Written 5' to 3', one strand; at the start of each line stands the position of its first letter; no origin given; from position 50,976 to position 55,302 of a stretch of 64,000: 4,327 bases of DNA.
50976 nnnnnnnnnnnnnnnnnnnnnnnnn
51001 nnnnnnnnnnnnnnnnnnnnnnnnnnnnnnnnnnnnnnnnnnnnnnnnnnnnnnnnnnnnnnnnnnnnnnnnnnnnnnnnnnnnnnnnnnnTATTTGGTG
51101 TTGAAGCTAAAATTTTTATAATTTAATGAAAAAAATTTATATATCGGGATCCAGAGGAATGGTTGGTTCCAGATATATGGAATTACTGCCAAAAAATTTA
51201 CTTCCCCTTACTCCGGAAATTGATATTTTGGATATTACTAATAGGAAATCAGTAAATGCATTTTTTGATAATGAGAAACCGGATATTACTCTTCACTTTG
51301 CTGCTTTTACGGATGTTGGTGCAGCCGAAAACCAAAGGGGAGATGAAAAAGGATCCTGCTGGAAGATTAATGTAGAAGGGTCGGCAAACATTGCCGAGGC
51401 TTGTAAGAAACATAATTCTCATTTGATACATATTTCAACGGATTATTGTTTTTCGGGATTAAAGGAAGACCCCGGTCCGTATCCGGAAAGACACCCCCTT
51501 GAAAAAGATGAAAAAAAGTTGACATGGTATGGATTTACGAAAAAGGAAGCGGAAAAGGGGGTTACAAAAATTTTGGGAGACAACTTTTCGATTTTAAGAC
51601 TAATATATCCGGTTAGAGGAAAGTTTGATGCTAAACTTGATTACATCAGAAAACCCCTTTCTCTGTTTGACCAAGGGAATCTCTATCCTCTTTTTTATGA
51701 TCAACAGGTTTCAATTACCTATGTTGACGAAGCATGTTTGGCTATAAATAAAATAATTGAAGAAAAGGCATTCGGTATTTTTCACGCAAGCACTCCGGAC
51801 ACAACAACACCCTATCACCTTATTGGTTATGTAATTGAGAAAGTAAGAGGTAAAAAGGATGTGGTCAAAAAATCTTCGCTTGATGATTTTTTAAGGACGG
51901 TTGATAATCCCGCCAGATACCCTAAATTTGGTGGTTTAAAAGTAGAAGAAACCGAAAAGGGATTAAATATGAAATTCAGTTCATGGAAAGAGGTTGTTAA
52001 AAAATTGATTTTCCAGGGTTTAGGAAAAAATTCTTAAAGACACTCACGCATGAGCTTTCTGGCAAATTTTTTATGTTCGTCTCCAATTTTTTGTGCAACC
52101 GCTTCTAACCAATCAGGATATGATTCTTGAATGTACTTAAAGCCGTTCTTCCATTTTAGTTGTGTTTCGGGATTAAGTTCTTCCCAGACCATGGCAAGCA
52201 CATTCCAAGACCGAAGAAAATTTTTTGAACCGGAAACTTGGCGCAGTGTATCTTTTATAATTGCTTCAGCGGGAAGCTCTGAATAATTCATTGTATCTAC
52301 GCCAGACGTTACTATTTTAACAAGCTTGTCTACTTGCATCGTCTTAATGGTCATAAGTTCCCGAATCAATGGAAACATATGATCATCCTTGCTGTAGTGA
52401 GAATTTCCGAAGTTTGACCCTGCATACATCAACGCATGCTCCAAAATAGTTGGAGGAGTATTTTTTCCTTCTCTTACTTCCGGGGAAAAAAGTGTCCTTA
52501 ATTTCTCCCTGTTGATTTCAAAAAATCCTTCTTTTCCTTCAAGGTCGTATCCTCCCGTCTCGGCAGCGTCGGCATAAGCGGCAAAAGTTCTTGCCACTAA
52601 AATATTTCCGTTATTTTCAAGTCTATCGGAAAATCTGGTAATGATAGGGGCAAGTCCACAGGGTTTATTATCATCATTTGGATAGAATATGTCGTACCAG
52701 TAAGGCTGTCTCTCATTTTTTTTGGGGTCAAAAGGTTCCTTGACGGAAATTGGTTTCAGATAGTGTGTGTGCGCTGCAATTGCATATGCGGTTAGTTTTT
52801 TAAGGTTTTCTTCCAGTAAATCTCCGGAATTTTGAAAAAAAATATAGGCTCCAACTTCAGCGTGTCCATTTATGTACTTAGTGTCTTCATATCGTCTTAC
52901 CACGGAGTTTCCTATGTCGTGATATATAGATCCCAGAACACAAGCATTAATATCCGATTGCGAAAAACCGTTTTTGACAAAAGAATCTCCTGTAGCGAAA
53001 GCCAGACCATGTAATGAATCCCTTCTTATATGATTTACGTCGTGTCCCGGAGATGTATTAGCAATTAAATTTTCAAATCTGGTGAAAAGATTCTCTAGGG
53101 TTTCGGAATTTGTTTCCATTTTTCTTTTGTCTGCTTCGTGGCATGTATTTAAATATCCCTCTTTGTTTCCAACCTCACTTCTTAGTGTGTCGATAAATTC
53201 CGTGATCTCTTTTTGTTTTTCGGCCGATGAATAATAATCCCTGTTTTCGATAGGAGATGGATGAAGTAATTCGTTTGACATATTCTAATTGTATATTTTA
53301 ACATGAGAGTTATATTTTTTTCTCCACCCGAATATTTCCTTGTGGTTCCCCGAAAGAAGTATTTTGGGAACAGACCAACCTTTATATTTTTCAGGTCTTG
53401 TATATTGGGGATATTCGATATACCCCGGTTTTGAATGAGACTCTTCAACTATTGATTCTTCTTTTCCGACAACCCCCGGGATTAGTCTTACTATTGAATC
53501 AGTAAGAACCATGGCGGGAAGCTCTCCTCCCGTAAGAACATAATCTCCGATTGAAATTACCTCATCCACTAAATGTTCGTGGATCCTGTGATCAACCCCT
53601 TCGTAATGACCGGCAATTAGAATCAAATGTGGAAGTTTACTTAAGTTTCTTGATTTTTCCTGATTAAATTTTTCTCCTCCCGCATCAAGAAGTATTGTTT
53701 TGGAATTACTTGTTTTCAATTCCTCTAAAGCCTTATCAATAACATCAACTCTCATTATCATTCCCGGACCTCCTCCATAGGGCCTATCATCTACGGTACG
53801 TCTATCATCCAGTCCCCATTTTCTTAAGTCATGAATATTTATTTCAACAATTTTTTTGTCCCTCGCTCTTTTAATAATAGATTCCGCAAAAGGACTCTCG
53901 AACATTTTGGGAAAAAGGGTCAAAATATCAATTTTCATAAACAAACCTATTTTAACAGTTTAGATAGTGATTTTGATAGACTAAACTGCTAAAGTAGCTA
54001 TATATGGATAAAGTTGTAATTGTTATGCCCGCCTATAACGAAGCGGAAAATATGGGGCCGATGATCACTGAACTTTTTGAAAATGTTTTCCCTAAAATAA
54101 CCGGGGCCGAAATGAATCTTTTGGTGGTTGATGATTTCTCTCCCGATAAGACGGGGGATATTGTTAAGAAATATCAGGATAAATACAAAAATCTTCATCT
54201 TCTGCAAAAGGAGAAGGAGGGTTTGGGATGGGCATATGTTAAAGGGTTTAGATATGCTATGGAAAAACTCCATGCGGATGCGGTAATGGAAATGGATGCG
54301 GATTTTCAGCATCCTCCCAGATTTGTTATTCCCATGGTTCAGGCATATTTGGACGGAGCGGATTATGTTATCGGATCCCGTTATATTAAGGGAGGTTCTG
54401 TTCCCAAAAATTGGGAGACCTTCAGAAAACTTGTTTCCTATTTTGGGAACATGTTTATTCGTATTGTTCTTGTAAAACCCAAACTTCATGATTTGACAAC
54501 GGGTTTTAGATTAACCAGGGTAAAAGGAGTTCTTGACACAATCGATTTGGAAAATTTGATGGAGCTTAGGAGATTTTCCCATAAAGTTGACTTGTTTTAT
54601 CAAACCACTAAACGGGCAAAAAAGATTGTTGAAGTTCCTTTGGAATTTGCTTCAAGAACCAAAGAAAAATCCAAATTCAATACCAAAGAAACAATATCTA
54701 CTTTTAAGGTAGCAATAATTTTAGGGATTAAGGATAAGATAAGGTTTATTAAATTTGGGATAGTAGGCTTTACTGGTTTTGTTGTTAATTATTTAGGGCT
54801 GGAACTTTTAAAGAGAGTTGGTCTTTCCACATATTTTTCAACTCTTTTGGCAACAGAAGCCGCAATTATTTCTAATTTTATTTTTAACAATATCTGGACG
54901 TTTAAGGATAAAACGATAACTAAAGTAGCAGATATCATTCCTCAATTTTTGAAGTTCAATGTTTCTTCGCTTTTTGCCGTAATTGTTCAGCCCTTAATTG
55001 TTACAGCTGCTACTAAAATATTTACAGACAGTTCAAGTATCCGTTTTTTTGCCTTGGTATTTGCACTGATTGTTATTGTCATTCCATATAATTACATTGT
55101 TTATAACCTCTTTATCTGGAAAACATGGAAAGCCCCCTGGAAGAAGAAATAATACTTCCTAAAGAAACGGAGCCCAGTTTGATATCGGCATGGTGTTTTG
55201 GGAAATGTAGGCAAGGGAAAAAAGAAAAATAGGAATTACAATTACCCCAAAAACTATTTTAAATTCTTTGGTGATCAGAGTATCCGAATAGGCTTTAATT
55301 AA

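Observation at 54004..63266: Three tandem pairs of Dpm1-like GT2 synthase + ArnT/PMT-like GT-C transferase, with an embedded DHH phosphoesterase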

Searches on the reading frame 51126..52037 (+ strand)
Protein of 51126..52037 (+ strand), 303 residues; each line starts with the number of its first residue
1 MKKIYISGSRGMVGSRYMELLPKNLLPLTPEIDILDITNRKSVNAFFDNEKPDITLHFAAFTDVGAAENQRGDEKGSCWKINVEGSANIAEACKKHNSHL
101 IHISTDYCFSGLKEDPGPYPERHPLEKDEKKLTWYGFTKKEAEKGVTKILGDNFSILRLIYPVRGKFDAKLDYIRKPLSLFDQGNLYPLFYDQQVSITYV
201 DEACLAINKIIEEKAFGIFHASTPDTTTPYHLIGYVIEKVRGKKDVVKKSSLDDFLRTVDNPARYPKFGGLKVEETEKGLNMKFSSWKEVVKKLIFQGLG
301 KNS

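Call 9: search_protein_families(library=pfam, proteins=[window:51126-52037:+], max_evalue=0.001)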
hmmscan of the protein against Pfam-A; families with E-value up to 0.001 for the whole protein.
window:51126-52037:+ (303 aa): 6 families
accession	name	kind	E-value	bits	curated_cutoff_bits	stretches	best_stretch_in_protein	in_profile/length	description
PF04321.23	RmlD_sub_bind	-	7e-37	127.5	27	1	3-295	2-282/287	RmlD substrate binding domain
PF01370.27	Epimerase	-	3.2e-14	53.3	20.9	1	4-149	1-156/240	NAD dependent epimerase/dehydratase family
PF02719.21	Polysacc_synt_2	-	1.6e-07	31.3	20.2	1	33-106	59-129/293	Polysaccharide biosynthesis protein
PF16363.11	GDP_Man_Dehyd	-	1.5e-06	28.3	27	1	35-127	59-149/332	GDP-mannose 4,6 dehydratase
PF07993.18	NAD_binding_4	-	5.8e-06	26.1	20.1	1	77-204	107-255/258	Male sterility protein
PF01073.25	3Beta_HSD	-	0.00011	21.8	22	1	35-148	52-159/280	3-beta hydroxysteroid dehydrogenase/isomerase family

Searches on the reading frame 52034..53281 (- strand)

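Call 9: search_protein_families(library=pfam, proteins=[window:52034-53281:-], max_evalue=0.001)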
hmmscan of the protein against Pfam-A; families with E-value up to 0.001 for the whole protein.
window:52034-53281:- (415 aa): 1 family
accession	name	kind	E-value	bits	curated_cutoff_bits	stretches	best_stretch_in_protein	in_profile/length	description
PF01966.28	HD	-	2.4e-05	25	22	1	108-176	21-90/116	HD domain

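Call 54: search_protein_families(library=ncbifam, proteins=[window:52034-53281:-], max_evalue=0.00001)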
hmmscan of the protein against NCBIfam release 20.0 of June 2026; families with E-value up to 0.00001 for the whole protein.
window:52034-53281:- (415 aa): 0 families

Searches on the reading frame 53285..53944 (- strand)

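Call 9: search_protein_families(library=pfam, proteins=[window:53285-53944:-], max_evalue=0.001)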
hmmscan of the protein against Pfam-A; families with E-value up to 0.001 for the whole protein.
window:53285-53944:- (219 aa): 1 family
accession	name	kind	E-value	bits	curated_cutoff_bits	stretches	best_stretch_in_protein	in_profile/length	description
PF01746.26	tRNA_m1G_MT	-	3.1e-56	190.6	27.3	1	25-210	2-184/195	tRNA (Guanine-1)-methyltransferase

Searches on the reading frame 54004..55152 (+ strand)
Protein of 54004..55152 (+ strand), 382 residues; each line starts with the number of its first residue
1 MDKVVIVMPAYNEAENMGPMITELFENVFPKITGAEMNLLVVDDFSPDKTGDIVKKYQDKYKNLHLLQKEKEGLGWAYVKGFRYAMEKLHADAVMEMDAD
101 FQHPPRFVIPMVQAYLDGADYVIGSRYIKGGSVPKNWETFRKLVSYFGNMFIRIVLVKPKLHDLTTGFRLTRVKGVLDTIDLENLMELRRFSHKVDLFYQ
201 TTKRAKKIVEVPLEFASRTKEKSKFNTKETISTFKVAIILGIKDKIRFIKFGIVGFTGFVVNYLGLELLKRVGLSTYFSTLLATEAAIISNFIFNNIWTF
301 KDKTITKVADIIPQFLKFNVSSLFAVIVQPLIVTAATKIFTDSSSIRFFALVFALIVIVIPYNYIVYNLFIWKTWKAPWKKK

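Call 4: search_protein_families(library=pfam, proteins=[window:54004-55152:+], max_evalue=0.01)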
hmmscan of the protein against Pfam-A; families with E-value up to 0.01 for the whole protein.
window:54004-55152:+ (382 aa): 2 families
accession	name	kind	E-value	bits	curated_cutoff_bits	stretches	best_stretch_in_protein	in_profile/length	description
PF00535.33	Glycos_transf_2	-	3e-28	99.3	23.3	1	6-174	2-162/168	Glycosyl transferase family 2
PF04138.20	GtrA_DPMS_TM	-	2.3e-17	63.7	26.1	1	250-372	1-117/117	GtrA/DPMS, transmembrane domain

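Call 5: search_protein_families(library=ncbifam, proteins=[window:54004-55152:+], max_evalue=0.01)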
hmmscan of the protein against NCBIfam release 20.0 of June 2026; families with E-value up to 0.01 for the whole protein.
window:54004-55152:+ (382 aa): 18 families
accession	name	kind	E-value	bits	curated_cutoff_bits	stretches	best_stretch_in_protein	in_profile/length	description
NF047588.1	GlcsyltransPgfSStrep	equivalog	3.9e-20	72.3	500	1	3-281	2-266/308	glycosyltransferase PgfS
TIGR04182.1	glyco_TIGR04182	equivalog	2.8e-12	46.6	325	1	3-257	1-233/293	S-layer glycoprotein N-glycosyltransferase AglJ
NF058614.1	PPMAGASynPpgS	equivalog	5.1e-11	42.4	370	1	4-218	2-199/226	polyprenyl-phospho-N-acetylgalactosaminyl synthase PpgS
NF007986.1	PRK10714.1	equivalog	5.9e-11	41.9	529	1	2-266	6-253/316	undecaprenyl-phosphate 4-deoxy-4-formamido-L-arabinose transferase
TIGR03469.1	HpnB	hypoth_equivalog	1.3e-09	37.6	379.25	1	3-114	45-159/386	hopene-associated glycosyltransferase HpnB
NF041391.1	DPhHxTase_Halo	equivalog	1.7e-08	33.7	375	1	8-221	1-189/213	dolichyl-phosphate hexose transferase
TIGR03937.1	PgaC_IcaA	equivalog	2.3e-08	33.4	422.3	1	2-101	45-136/407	poly-beta-1,6-N-acetyl-D-glucosamine synthase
NF007482.0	PRK10073.1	equivalog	5.3e-08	32.2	423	1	3-88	7-87/334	glycosyltransferase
NF045692.1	OglycostaseCruG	equivalog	1.1e-07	31.2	600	1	2-115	41-152/386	2'-O-glycosyltransferase CruG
NF038302.1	EPS_HpsE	equivalog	7.7e-07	28.4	300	1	4-86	3-86/307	hormogonium polysaccharide biosynthesis glycosyltransferase HpsE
NF041875.1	EPS_EpsD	equivalog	1.1e-05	25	370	1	5-123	2-112/325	exopolysaccharide biosynthesis glycosyltransferase EpsD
NF038299.1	EPS_HpsN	equivalog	0.00014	21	425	1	3-120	2-111/317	hormogonium polysaccharide biosynthesis glycosyltransferase HpsN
TIGR04283.1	glyco_like_mftF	equivalog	0.0003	20.5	182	1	6-99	3-89/221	TIGR04283 family arsenosugar biosynthesis glycosyltransferase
NF041865.1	EpsU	equivalog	0.00035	19.7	700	1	3-110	40-142/394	exopolysaccharide biosynthesis GT2 family glycosyltransferase EpsU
NF010496.0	PRK13915.1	equivalog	0.00038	19.6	262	1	3-116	32-143/307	glucosyl-3-phosphoglycerate synthase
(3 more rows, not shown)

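Call 12: search_solved_structures(query=window:54004-55152:+, max_evalue=0.001)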
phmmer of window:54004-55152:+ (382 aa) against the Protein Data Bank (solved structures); distinct sequences matched with E-value up to 0.001: 12.
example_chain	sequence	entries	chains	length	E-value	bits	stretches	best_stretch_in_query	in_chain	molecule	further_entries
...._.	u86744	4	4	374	2.9e-45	158.1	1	3-332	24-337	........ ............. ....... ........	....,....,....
5eke_A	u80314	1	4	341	1.3e-07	34.3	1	5-150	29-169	Uncharacterized glycosyltransferase sll0501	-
5ekp_C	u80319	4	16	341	1.3e-07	34.2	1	5-150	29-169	Uncharacterized glycosyltransferase sll0501 | Glycosyltransferase sll0501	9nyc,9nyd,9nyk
9nye_A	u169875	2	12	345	1.3e-07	34.2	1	5-150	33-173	Glycosyltransferase sll0501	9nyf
9bhc_C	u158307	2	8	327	5.4e-07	32.2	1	2-232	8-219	Undecaprenyl-phosphate 4-deoxy-4-formamido-L-arabinose transferase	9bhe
9hwj_A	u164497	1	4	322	5.6e-07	32.1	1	2-158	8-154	Undecaprenyl-phosphate 4-deoxy-4-formamido-L-arabinose transferase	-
8vxh_A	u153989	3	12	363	7.4e-07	31.7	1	2-179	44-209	Undecaprenyl-phosphate 4-deoxy-4-formamido-L-arabinose transferase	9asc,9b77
5tze_C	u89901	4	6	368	8.1e-05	25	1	4-117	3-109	Glycosyl transferase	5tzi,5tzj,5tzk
5tz8_A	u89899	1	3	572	0.00017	23.9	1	4-117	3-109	Glycosyl transferase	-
3bcv_A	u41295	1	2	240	0.00032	23.1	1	3-90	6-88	Putative glycosyltransferase protein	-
6yv7_B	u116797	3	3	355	0.00053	22.4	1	3-115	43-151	Glycosyl transferase, family 2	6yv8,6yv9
6yv7_A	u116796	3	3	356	0.00053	22.3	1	3-115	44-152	Glycosyl transferase, family 2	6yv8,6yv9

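Call 53: search_solved_structures(query=window:54004-55152:+, max_evalue=1e-20, show_alignments=1)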
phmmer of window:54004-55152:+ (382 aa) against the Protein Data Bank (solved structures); distinct sequences matched with E-value up to 1e-20: 1.
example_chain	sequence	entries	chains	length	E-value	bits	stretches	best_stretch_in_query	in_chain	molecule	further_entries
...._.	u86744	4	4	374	2.9e-45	158.1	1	3-332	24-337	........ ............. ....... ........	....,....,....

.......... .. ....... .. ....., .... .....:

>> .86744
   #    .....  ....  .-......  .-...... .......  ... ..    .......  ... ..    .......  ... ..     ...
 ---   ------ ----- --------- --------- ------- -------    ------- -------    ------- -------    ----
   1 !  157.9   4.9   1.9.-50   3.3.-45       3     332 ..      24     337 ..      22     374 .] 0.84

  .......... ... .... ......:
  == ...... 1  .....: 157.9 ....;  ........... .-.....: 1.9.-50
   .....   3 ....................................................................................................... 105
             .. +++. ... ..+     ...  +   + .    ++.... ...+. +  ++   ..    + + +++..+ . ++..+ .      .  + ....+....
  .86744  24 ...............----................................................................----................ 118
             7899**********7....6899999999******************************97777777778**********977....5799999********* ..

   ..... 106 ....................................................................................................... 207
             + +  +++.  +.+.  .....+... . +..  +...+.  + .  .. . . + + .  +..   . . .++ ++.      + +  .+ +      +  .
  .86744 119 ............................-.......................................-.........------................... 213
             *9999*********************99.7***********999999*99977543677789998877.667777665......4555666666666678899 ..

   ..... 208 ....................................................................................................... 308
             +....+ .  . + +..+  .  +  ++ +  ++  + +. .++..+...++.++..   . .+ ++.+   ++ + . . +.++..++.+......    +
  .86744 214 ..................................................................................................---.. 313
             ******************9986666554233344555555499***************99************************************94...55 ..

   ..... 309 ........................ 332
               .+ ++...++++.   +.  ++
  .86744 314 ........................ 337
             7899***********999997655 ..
